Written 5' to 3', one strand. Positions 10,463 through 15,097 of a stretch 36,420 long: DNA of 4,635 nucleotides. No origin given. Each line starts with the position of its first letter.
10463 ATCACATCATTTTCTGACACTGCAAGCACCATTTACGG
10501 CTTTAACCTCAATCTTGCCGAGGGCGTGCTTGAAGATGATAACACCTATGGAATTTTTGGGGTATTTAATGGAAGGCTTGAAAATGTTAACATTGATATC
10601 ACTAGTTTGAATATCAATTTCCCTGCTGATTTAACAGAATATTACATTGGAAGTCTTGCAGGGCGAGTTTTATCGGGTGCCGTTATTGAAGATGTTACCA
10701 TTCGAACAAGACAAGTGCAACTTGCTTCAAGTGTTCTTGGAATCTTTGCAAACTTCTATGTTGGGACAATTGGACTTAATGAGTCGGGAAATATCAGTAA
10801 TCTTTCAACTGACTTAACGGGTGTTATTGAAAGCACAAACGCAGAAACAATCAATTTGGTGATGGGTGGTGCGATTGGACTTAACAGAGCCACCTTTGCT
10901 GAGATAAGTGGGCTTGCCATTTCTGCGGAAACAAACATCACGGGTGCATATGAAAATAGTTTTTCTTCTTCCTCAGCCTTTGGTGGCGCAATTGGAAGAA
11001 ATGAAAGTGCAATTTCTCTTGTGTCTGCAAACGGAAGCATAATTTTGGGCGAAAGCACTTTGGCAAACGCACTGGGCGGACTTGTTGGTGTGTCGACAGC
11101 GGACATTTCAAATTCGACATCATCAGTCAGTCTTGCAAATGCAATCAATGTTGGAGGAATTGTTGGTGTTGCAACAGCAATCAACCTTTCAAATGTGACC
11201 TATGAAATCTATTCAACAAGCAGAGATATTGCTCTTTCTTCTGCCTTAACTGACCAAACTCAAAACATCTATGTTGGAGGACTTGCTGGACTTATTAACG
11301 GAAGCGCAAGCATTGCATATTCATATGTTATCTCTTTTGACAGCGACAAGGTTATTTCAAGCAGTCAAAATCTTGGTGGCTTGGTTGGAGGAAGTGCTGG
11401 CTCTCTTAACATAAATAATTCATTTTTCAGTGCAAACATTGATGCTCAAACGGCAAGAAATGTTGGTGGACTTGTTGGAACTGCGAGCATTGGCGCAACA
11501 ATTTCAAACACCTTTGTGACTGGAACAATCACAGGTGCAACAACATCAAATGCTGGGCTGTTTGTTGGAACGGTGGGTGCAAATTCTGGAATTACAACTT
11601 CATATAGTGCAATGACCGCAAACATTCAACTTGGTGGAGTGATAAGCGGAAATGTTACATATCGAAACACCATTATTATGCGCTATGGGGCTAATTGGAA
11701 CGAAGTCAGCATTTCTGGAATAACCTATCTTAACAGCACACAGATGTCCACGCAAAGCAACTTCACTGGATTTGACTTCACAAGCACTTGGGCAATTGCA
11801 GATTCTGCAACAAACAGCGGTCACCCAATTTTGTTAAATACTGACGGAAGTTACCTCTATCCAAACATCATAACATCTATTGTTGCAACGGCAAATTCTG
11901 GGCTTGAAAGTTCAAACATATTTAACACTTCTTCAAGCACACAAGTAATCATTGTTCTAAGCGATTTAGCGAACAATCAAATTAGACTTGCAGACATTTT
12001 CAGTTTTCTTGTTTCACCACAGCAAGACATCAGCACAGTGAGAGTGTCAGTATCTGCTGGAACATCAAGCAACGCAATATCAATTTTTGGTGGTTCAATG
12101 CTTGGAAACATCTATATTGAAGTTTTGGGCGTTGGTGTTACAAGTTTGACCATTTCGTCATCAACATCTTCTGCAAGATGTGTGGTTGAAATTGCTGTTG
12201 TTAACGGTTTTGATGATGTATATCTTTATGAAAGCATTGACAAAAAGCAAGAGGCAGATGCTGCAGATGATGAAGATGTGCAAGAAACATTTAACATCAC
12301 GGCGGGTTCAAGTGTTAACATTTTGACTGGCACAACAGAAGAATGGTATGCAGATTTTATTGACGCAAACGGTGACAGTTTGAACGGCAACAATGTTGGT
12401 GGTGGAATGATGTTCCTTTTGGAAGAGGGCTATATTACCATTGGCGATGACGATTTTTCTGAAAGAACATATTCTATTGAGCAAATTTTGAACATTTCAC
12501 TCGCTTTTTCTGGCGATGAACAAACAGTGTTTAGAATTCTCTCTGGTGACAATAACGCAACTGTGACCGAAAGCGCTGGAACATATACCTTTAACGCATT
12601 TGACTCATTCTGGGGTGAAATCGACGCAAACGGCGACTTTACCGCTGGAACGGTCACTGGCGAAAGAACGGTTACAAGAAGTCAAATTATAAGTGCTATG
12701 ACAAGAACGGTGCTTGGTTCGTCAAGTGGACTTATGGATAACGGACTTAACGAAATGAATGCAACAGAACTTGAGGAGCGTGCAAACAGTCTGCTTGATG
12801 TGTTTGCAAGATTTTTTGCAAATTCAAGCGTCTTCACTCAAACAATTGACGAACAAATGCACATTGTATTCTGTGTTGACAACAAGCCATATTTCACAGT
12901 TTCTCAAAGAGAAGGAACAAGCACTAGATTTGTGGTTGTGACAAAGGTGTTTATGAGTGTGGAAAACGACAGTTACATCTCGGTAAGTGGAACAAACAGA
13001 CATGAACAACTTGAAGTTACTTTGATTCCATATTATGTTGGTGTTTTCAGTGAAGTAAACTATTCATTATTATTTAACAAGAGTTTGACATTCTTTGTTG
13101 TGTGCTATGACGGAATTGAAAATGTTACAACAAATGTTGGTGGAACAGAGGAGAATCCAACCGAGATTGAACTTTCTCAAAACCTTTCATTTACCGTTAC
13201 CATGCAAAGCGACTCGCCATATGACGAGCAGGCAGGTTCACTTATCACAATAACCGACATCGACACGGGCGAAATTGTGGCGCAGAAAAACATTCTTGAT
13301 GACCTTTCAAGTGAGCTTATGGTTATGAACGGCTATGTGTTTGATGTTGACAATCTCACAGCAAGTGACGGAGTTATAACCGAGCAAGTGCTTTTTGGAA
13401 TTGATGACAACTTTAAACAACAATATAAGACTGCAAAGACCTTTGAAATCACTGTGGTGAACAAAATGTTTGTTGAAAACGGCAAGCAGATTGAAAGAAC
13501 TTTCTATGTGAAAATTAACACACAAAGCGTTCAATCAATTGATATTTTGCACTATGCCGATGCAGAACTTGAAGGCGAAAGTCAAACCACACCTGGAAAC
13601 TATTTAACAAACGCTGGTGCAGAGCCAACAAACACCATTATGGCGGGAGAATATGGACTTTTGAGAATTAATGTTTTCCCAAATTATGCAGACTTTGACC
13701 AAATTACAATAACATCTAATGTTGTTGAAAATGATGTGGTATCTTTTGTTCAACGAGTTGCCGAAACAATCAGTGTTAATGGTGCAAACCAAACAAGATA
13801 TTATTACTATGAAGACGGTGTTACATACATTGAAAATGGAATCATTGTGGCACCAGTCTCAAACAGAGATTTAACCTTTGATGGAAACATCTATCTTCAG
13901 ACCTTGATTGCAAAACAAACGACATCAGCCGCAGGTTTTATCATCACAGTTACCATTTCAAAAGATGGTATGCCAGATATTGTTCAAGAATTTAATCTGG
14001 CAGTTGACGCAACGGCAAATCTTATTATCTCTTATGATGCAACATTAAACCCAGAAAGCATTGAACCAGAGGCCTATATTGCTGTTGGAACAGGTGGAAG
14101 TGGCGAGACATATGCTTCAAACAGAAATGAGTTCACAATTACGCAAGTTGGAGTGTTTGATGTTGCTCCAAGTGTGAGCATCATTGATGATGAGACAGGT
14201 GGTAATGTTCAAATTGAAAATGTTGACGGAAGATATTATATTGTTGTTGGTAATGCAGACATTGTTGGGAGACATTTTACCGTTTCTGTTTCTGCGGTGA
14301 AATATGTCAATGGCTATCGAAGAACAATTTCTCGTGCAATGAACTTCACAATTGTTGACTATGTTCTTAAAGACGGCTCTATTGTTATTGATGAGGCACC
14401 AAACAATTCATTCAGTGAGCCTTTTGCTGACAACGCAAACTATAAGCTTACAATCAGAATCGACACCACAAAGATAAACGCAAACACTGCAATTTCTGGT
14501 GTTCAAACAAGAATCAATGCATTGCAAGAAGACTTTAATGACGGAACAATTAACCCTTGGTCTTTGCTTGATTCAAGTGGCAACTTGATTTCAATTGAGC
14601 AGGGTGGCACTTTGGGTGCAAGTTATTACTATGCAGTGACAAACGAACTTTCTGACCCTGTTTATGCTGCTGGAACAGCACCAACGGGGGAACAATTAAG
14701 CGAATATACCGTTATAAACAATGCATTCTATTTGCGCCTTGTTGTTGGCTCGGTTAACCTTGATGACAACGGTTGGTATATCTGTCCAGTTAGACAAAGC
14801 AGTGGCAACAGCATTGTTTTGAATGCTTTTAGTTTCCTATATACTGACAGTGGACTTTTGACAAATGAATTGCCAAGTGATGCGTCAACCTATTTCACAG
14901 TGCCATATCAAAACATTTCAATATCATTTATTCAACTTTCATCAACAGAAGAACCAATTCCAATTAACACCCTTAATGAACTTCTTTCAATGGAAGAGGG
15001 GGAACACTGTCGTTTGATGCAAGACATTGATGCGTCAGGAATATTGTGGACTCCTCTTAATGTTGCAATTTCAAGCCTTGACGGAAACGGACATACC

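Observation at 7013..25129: One 18.1-kb ORF encodes a 6,038-aa lipid-anchored surface protein built from seven concatenated GLUG-type beta-helix cassettes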

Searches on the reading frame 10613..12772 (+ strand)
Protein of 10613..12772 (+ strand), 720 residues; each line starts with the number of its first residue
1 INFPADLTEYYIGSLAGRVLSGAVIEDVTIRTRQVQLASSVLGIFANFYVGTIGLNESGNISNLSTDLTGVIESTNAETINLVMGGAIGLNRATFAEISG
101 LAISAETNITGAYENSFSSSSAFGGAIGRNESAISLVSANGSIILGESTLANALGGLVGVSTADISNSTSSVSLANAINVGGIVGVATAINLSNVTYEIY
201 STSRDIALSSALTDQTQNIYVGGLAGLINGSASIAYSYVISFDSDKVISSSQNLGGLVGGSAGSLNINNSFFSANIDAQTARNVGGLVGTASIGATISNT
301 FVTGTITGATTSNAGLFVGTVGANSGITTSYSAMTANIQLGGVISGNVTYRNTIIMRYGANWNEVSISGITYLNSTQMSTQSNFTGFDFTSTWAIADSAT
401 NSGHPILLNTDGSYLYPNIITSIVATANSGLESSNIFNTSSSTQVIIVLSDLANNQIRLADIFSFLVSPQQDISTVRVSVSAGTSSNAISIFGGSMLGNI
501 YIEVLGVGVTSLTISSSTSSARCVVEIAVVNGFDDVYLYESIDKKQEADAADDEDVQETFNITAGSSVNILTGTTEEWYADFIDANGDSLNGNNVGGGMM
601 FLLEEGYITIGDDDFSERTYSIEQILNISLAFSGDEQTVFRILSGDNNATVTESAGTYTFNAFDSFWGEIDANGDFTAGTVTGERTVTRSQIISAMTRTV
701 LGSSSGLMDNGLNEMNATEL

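Call 8: search_protein_families(library=pfam, proteins=[window:10613-12772:+], max_evalue=10)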
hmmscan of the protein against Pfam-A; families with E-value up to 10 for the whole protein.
window:10613-12772:+ (720 aa): 2 families
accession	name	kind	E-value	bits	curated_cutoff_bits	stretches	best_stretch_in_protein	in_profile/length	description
PF07581.17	Glug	-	1e-08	35.4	20.5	6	281-307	2-28/28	The GLUG motif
PF03017.19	Transposase_23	-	0.054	13.8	21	1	478-505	14-41/66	TNP1/EN/SPM transposase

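Call 90: search_protein_families(library=ncbifam, proteins=[window:10613-12772:+], max_evalue=0.1)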
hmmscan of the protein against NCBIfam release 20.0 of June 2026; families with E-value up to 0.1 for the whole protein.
window:10613-12772:+ (720 aa): 0 families

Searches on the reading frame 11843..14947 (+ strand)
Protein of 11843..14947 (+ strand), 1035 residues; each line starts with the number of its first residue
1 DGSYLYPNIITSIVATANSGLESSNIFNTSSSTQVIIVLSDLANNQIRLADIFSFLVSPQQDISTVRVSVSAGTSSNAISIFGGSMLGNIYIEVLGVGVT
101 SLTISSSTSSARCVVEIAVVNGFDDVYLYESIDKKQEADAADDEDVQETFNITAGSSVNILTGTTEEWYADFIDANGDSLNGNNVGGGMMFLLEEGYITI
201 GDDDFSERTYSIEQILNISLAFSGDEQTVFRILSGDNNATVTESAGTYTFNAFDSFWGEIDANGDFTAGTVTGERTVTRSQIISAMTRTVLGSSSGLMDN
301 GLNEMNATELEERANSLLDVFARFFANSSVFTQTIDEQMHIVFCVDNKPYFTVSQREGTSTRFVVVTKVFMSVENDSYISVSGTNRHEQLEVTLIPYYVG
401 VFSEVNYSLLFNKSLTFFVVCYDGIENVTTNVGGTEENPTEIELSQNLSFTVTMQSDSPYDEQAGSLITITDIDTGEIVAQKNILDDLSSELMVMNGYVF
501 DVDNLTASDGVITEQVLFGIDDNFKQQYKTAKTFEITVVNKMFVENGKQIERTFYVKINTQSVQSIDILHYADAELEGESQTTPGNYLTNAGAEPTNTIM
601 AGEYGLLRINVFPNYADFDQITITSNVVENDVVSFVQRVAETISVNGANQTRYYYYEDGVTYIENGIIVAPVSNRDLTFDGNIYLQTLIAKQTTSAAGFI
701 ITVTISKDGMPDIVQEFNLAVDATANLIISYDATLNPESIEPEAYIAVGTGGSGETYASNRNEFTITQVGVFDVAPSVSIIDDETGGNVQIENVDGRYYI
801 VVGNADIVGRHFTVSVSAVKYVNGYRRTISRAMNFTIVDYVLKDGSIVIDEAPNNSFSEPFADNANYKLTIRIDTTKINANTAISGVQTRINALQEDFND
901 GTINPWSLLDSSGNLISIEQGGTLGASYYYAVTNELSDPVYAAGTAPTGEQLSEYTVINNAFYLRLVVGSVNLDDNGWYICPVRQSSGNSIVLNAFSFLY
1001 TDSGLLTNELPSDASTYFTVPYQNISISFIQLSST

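Call 47: search_protein_representatives(protein=window:11843-14947:+)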
Query: 1035 residues. Proteins with E-value up to 0.001 (for the whole library): 8; up to 1e-10: 6; up to 1e-30: 4. The best 8 are listed.
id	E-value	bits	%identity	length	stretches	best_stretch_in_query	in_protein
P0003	0.0e+00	2223.0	100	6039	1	1-1035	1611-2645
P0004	1.8e-204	698.0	42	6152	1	2-1034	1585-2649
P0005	2.8e-177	608.0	39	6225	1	3-1034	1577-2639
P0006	2.4e-165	568.5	38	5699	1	2-1034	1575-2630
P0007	6.1e-29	117.0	31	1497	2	518-886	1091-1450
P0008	1.3e-14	69.6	35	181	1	672-846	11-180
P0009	9.9e-06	40.2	30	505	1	536-720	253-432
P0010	1.1e-05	40.0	32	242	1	550-710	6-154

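Call 72: list_cluster_members(proteins=[P0003, P0004, P0005, P0006, P0007])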
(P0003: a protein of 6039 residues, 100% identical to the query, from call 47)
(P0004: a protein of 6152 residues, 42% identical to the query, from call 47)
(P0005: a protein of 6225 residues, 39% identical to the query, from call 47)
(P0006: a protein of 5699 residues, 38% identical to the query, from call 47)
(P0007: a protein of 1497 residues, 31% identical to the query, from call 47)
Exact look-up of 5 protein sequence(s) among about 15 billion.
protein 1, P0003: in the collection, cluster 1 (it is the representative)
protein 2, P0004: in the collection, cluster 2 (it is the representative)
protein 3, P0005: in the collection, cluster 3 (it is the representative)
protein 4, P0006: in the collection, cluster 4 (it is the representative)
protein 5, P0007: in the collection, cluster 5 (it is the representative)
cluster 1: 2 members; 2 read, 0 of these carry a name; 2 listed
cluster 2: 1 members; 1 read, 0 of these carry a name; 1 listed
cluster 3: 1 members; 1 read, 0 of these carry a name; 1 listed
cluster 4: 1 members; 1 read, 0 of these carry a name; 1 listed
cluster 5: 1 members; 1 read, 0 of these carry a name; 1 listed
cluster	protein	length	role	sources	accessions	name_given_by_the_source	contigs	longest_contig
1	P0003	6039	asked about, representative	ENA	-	-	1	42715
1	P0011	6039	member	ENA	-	-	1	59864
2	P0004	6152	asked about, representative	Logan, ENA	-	-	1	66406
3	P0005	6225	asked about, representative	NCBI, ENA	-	-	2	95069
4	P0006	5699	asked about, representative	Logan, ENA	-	-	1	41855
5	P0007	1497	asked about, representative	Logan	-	-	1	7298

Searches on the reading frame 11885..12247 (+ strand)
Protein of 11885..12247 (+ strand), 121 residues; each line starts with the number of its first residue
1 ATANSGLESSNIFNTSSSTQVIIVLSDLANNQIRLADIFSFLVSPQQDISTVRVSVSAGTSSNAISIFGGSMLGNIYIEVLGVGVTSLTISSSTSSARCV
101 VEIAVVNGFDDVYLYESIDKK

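Call 84: search_protein_families(library=pfam, proteins=[window:11885-12247:+], max_evalue=1)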
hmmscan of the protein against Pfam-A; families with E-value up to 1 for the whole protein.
seq(121 aa): 1 family
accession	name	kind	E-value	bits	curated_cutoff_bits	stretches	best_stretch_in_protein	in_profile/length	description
PF03017.19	Transposase_23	-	0.011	16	21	1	54-81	14-41/66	TNP1/EN/SPM transposase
